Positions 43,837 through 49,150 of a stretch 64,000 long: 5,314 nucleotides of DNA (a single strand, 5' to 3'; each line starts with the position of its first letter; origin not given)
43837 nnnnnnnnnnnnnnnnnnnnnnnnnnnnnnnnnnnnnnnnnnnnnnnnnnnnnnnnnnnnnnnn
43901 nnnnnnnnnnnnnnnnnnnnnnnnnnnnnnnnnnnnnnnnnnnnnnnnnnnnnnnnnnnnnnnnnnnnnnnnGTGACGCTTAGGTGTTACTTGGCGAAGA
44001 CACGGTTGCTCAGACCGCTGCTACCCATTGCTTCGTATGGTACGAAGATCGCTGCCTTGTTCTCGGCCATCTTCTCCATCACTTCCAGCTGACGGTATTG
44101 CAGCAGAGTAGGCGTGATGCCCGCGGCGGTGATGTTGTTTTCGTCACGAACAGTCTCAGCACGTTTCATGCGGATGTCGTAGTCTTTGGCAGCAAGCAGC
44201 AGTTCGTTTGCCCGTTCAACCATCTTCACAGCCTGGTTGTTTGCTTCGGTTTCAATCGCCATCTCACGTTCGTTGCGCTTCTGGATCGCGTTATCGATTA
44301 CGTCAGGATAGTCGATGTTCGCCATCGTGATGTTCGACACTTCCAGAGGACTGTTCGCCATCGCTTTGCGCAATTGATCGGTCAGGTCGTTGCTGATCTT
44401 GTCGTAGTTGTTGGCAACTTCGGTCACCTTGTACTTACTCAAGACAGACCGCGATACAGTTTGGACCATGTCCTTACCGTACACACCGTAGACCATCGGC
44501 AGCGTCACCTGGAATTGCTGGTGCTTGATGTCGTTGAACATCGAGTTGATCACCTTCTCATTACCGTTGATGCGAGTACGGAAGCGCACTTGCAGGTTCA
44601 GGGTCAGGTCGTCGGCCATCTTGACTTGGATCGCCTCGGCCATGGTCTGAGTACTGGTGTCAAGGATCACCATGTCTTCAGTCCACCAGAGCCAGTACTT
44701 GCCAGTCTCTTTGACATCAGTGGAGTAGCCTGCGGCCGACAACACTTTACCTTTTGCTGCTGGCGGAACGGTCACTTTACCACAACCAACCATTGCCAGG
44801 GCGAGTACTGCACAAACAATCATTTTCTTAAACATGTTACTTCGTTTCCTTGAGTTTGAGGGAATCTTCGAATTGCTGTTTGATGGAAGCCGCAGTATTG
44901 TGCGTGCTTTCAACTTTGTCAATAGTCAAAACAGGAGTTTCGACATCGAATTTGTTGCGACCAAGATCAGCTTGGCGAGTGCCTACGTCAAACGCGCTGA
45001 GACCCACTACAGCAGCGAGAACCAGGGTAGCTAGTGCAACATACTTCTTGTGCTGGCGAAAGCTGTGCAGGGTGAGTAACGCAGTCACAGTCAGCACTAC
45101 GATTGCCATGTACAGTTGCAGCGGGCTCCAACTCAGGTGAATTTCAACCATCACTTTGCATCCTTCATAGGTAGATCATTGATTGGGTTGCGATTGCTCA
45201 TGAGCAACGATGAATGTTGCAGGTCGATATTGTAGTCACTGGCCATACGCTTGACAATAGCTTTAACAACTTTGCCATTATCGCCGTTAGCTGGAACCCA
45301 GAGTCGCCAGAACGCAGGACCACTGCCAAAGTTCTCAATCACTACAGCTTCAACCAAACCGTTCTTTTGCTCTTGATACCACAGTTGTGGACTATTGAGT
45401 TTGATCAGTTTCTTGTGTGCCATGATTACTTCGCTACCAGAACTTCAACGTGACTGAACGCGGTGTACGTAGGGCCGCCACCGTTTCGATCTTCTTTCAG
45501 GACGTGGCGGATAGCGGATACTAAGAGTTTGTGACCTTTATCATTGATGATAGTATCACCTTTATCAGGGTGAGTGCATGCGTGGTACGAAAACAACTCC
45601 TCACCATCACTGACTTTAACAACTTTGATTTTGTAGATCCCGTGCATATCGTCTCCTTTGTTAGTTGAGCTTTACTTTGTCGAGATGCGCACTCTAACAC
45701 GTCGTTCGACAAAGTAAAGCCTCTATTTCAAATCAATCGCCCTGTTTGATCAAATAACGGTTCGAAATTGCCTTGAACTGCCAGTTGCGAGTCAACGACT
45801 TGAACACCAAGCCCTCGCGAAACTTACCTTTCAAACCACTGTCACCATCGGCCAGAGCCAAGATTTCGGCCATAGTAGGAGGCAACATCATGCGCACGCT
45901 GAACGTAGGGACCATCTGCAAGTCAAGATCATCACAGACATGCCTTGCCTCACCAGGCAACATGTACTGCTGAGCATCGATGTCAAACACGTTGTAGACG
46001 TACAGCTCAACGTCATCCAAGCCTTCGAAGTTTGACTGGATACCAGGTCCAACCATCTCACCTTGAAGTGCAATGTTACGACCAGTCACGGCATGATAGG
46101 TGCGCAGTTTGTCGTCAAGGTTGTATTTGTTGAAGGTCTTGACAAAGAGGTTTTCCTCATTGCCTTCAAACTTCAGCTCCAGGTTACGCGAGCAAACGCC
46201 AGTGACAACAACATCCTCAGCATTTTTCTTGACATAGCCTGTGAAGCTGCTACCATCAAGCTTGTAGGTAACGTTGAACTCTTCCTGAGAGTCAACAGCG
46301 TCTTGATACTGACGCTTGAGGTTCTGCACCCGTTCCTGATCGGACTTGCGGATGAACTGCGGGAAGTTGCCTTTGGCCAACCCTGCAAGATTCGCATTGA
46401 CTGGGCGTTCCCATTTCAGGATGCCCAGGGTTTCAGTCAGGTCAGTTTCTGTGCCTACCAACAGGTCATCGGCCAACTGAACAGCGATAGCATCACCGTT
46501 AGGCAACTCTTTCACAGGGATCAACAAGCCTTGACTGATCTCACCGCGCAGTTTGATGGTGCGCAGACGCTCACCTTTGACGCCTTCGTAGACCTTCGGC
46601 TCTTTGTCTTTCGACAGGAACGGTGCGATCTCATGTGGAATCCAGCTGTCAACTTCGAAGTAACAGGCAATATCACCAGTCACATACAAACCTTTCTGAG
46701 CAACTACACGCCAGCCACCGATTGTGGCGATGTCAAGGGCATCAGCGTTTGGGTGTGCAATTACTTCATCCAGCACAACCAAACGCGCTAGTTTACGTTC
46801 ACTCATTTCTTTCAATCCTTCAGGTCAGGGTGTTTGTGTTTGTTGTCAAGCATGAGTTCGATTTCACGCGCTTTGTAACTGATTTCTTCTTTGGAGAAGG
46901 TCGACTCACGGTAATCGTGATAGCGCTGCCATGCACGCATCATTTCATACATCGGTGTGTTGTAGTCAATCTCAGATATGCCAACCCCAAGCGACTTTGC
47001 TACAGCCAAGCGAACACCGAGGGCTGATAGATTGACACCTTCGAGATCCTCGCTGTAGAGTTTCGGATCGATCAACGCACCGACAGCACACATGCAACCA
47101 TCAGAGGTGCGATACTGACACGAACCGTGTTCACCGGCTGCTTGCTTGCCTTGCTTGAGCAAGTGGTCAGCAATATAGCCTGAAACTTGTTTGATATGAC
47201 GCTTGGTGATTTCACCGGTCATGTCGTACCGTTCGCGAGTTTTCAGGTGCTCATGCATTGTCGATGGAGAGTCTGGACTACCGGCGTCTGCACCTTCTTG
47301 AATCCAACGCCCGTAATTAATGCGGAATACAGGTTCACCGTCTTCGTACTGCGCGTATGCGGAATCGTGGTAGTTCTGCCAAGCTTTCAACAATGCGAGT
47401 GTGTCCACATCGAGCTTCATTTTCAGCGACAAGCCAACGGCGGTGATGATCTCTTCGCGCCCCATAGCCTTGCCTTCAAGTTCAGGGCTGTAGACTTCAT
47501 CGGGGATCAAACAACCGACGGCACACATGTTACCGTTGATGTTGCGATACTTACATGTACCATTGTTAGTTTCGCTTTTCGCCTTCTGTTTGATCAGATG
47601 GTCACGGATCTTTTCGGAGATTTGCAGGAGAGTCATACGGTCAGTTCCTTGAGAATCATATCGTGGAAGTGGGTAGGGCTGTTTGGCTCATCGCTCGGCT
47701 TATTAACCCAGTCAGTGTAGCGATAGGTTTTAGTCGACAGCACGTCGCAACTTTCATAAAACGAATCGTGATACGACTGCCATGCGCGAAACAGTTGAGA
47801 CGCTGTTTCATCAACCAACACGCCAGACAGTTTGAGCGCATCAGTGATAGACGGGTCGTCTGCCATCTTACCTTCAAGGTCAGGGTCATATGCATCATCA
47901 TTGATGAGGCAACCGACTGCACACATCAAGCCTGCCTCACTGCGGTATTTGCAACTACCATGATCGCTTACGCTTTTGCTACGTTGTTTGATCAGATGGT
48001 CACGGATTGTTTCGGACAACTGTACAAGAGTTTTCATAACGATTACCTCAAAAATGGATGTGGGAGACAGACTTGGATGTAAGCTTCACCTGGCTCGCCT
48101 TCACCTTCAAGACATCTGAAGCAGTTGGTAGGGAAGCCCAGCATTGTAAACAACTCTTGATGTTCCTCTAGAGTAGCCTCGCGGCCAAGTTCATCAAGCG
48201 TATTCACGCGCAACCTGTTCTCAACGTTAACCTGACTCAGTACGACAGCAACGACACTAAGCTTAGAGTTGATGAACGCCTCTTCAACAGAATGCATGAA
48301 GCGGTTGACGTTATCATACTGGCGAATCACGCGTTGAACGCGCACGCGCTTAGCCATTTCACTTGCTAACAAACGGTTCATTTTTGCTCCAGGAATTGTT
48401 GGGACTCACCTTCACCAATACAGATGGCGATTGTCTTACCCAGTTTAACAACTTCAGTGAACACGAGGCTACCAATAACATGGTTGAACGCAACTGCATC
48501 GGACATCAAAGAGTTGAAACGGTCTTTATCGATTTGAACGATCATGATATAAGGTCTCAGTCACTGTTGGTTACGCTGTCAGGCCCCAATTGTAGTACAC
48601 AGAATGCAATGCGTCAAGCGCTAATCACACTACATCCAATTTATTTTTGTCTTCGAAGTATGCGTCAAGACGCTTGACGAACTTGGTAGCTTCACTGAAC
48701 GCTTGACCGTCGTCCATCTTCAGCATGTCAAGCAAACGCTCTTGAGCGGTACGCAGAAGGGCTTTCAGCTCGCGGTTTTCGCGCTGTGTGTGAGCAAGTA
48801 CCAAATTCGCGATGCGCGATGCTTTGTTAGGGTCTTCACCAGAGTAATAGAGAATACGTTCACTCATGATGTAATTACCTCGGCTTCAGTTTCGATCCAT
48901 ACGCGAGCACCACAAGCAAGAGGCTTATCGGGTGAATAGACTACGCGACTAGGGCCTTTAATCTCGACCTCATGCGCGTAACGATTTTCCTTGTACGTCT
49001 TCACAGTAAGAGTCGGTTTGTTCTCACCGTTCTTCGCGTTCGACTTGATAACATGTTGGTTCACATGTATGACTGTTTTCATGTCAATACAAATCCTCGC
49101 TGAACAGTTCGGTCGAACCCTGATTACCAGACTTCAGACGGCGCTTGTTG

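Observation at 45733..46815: RNA ligase fused to a tRNA-binding OB domain (tRNA-targeted ligase)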

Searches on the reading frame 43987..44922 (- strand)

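Call 23: search_protein_families(library=pfam, proteins=[window:43987-44922:-], max_evalue=0.01)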
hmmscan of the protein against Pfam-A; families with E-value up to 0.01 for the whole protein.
window:43987-44922:- (311 aa): 2 families
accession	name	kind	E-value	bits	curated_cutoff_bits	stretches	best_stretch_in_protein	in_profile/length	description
PF01145.31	Band_7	-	2.2e-18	67.3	23.6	1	51-229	2-171/176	SPFH domain / Band 7 family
PF13421.11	Band_7_1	-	0.00016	21.8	24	1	162-219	152-209/211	SPFH domain-Band 7 family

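Call 24: search_protein_families(library=phrogs, proteins=[window:43987-44922:-], max_evalue=0.001)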
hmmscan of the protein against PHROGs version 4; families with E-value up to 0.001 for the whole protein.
window:43987-44922:- (311 aa): 2 families
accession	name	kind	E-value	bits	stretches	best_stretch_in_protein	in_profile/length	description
phrog_200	-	other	4.1e-52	178.5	1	20-306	71-354/379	lipoprotein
phrog_902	-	unknown function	0.00028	22.2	1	29-94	6-72/118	-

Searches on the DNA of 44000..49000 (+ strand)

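Call 7: search_dna_similar(query=window:44000-49000:+, collection=phages, mode=near, max_rows=15)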
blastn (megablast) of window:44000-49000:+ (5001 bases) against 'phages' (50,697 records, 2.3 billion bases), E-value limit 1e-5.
Records with a match: 2; places in all: 2; records where one place covers at least 80% of the query: 0.
Best place of each record, by identity: 60-80% 2.
By first word of the organism name: Pseudomonas 2.
By host as written in the record: Pseudomonas putida PpG1 2.
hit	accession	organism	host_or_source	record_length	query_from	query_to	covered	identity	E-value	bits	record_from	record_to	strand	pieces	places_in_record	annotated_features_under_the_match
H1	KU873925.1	Pseudomonas phage pf16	Pseudomonas putida PpG1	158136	66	794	15%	78.2%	2e-126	460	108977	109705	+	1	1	hypothetical protein | promoter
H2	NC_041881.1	Pseudomonas phage pf16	Pseudomonas putida PpG1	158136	66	794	15%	78.2%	2e-126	460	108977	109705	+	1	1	hypothetical protein | promoter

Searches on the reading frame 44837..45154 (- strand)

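Call 23: search_protein_families(library=pfam, proteins=[window:44837-45154:-], max_evalue=0.01)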
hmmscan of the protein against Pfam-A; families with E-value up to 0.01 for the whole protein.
window:44837-45154:- (105 aa): 1 family
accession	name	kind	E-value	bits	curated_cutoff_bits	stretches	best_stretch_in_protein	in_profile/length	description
PF10821.13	DUF2567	-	0.0052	17.3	30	1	7-77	43-114/166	Protein of unknown function (DUF2567)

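Call 24: search_protein_families(library=phrogs, proteins=[window:44837-45154:-], max_evalue=0.001)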
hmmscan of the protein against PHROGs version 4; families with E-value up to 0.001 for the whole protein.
window:44837-45154:- (105 aa): 0 families
